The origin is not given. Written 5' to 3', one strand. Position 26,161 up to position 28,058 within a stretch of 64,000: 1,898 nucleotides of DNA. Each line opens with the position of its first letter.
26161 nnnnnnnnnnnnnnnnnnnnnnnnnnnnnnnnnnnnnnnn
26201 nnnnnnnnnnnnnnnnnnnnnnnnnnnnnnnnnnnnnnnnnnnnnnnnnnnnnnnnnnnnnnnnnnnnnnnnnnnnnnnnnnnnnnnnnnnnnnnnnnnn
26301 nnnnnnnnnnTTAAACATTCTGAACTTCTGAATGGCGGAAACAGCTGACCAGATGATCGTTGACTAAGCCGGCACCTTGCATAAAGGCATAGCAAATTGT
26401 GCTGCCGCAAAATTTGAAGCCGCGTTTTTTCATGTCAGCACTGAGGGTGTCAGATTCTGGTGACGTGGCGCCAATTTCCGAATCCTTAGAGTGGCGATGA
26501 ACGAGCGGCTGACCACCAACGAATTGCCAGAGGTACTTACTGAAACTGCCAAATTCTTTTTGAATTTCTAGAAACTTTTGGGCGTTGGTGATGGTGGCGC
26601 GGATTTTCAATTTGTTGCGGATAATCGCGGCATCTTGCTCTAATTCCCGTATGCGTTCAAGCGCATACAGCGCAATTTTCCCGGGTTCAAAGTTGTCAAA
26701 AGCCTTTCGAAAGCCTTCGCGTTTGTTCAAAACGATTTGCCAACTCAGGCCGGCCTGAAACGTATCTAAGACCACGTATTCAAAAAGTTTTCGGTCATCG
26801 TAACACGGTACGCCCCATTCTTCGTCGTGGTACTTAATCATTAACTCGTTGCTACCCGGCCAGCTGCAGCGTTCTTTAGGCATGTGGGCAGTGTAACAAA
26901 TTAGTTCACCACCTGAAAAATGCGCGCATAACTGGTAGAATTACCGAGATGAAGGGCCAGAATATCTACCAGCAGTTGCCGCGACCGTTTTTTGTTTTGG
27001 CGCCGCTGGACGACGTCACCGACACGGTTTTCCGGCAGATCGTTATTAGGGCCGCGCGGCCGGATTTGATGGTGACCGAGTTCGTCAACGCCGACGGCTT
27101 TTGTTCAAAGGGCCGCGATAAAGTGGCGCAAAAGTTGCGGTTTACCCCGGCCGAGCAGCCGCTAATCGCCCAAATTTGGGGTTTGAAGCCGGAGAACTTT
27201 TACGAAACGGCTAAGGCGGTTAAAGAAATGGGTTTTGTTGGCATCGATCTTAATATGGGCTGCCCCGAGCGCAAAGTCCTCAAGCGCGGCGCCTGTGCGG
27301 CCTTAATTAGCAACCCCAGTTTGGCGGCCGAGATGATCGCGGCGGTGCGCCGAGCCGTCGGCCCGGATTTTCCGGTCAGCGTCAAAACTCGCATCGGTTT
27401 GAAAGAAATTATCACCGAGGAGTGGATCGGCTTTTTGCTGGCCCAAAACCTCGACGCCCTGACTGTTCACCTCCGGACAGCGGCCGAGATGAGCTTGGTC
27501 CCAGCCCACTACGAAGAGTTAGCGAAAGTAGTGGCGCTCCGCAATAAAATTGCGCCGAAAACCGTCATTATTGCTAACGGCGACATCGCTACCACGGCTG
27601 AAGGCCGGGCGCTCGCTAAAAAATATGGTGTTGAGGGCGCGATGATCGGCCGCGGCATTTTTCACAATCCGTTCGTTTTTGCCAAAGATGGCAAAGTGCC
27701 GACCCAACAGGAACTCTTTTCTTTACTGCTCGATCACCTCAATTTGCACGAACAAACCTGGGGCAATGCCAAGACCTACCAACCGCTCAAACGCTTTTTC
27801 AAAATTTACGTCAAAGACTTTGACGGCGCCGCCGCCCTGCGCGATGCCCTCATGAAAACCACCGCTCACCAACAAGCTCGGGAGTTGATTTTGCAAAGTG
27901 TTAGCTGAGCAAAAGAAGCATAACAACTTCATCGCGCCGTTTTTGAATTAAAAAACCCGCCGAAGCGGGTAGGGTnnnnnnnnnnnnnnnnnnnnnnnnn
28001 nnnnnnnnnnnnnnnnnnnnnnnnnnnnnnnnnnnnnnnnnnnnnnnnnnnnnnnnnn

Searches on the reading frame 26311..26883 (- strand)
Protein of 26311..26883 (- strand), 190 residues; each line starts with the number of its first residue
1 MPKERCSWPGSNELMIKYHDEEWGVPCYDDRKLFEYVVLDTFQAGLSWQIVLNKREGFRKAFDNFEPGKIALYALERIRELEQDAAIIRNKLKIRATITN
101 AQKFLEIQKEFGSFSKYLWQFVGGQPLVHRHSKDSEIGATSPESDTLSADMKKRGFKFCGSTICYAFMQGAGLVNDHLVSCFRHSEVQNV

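Call 85: search_protein_families(library=pfam, proteins=[window:26311-26883:-], max_evalue=0.001)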
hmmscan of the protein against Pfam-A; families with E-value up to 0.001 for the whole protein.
window:26311-26883:- (190 aa): 1 family
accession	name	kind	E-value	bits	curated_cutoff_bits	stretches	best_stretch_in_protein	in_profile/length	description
PF03352.18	Adenine_glyco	-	3.6e-76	255.4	25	1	8-184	1-177/177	Methyladenine glycosylase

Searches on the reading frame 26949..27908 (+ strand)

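Call 85: search_protein_families(library=pfam, proteins=[window:26949-27908:+], max_evalue=0.001)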
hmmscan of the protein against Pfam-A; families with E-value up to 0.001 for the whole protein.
window:26949-27908:+ (319 aa): 2 families
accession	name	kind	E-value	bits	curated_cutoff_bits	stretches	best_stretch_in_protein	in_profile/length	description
PF01207.24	Dus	-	1.2e-56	192.6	20.4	1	17-314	2-302/311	Dihydrouridine synthase (Dus)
PF01180.27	DHO_dh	-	0.00064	19.4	27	0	43-175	63-193/291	Dihydroorotate dehydrogenase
